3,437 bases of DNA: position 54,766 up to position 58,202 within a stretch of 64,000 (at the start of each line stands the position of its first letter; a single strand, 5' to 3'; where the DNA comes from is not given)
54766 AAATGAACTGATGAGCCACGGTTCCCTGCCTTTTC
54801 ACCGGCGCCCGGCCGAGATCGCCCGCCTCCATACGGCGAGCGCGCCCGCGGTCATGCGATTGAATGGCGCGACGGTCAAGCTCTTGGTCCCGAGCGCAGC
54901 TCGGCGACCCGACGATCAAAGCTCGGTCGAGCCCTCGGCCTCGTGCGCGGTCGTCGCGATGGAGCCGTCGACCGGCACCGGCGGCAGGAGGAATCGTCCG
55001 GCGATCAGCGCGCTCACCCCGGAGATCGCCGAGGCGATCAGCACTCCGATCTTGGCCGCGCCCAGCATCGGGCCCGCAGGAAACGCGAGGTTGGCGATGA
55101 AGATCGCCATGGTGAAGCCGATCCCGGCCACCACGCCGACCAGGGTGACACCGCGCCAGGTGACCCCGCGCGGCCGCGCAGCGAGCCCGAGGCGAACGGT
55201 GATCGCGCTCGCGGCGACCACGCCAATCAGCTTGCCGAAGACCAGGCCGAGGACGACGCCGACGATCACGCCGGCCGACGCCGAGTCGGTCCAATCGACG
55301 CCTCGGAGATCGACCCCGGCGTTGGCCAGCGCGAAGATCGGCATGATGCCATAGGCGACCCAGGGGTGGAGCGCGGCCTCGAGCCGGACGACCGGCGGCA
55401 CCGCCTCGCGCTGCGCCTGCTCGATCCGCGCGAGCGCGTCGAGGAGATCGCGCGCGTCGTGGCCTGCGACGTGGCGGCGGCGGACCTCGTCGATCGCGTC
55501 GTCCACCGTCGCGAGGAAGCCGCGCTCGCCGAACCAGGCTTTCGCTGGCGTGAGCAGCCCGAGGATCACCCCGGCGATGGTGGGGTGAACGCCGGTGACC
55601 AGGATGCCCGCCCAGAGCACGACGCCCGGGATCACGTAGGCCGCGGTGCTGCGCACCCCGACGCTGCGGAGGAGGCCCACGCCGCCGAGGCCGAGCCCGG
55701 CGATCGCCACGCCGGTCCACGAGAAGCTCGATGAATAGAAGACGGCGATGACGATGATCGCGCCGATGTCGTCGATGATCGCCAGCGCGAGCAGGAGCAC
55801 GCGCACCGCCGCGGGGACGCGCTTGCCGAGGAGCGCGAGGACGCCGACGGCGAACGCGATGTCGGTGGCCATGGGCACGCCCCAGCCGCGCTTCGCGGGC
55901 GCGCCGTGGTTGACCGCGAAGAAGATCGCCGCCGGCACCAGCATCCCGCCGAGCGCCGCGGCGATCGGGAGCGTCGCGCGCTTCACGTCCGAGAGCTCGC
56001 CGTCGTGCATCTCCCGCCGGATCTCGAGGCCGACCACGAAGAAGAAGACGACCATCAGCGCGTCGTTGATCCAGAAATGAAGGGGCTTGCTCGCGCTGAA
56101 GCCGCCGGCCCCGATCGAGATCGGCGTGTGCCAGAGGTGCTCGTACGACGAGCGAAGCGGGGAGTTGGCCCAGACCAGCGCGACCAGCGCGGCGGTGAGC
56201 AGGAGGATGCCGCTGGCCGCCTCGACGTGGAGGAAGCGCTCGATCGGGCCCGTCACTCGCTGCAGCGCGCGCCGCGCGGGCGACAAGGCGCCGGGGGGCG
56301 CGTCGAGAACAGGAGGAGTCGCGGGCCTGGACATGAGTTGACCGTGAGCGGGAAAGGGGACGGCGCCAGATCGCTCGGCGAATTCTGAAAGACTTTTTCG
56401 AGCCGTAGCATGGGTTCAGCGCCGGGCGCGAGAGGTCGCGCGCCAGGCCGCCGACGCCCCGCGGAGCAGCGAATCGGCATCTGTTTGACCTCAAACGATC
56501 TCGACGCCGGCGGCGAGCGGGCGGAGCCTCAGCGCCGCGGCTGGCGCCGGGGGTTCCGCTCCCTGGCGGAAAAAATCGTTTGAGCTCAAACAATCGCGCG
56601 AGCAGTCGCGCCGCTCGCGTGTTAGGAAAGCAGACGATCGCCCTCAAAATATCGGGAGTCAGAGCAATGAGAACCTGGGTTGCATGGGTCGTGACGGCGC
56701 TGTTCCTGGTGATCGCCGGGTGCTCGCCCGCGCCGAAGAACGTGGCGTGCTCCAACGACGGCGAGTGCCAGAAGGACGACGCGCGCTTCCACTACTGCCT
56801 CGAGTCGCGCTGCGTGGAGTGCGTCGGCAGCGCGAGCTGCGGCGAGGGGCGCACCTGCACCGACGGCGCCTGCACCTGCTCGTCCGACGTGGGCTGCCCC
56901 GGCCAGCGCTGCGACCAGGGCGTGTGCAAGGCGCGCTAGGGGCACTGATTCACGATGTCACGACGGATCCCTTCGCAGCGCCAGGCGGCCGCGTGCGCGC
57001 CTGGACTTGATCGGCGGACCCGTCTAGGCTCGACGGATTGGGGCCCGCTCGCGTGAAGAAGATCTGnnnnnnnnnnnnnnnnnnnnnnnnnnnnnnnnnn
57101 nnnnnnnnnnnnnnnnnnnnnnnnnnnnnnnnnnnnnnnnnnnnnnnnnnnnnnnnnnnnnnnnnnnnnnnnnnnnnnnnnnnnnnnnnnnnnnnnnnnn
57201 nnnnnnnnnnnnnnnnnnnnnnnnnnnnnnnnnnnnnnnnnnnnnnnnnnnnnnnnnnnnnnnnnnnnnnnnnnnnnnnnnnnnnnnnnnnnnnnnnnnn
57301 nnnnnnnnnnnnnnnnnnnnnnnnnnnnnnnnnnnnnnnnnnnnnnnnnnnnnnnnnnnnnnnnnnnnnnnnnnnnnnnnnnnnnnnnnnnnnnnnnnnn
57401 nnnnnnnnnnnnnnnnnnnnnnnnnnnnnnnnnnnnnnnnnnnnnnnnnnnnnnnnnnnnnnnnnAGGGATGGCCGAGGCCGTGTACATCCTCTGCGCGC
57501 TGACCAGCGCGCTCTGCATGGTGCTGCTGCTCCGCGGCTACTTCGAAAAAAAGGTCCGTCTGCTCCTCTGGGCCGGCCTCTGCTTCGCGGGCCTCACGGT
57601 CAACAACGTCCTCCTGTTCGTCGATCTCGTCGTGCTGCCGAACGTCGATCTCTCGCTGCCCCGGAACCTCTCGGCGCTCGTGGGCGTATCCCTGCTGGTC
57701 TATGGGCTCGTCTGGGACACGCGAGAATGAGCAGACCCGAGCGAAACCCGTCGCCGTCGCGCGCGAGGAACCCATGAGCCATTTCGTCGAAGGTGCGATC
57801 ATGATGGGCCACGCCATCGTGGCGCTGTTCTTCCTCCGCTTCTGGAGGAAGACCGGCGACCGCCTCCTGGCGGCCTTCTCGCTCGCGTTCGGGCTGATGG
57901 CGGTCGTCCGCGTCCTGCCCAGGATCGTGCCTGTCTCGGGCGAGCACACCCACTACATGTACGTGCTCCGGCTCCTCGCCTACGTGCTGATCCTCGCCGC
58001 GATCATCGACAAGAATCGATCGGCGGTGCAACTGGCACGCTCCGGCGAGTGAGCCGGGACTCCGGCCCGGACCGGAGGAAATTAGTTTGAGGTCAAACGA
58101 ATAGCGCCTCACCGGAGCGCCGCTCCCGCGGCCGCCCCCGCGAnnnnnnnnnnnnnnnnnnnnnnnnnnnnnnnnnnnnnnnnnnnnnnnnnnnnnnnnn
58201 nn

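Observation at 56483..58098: Three copies of the AT-rich 14-bp palindrome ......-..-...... within 1.6 kb of a 70%-GC genome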

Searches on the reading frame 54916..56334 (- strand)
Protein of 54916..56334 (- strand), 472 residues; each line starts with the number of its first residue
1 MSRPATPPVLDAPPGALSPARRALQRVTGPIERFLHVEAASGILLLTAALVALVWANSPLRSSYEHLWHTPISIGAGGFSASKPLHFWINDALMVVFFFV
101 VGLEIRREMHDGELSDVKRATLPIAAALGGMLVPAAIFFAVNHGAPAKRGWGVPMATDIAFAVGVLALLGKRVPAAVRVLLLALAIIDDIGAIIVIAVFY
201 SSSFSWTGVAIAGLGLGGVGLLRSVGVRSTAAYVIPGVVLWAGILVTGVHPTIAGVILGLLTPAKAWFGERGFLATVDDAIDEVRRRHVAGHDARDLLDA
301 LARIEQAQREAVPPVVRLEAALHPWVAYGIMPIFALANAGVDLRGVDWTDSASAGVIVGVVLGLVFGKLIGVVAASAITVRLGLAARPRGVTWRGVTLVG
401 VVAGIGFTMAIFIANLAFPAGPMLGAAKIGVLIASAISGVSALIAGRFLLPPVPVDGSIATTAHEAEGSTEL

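Call 7: search_protein_families(library=pfam, proteins=[window:54916-56334:-], max_evalue=0.01)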
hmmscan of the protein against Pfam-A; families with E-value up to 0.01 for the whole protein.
window:54916-56334:- (472 aa): 1 family
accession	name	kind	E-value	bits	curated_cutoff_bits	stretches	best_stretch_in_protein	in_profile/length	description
PF06965.17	Na_H_antiport_1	-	5.2e-142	473.6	23.5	1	33-444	2-372/374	Na+/H+ antiporter 1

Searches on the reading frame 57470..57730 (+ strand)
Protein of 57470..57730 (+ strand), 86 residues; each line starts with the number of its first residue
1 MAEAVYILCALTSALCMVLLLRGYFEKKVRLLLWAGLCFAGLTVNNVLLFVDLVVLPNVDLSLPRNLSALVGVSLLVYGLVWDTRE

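Call 7: search_protein_families(library=pfam, proteins=[window:57470-57730:+], max_evalue=0.01)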
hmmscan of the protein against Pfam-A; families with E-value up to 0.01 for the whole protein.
window:57470-57730:+ (86 aa): 1 family
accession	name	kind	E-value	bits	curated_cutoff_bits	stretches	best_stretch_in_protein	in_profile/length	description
PF19447.4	DUF5985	-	1.1e-30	106.2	27.3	1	1-84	1-85/86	Family of unknown function (DUF5985)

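Call 54: search_protein_families(library=ncbifam, proteins=[window:57470-57730:+], max_evalue=0.01)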
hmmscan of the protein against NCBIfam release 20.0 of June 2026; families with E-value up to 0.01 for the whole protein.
window:57470-57730:+ (86 aa): 0 families

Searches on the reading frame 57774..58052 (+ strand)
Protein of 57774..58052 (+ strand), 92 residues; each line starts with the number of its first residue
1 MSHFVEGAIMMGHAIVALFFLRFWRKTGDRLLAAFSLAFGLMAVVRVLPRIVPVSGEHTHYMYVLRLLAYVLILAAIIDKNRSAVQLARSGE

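Call 7: search_protein_families(library=pfam, proteins=[window:57774-58052:+], max_evalue=0.01)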
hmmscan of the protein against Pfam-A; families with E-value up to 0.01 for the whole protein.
window:57774-58052:+ (92 aa): 2 families
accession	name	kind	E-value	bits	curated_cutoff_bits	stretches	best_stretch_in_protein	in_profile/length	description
PF19447.4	DUF5985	-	1e-23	83.9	27.3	1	1-79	1-83/86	Family of unknown function (DUF5985)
PF23778.1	Phage_holin_2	-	0.0016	19.1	32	1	15-80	14-78/92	Putative phage holin family 2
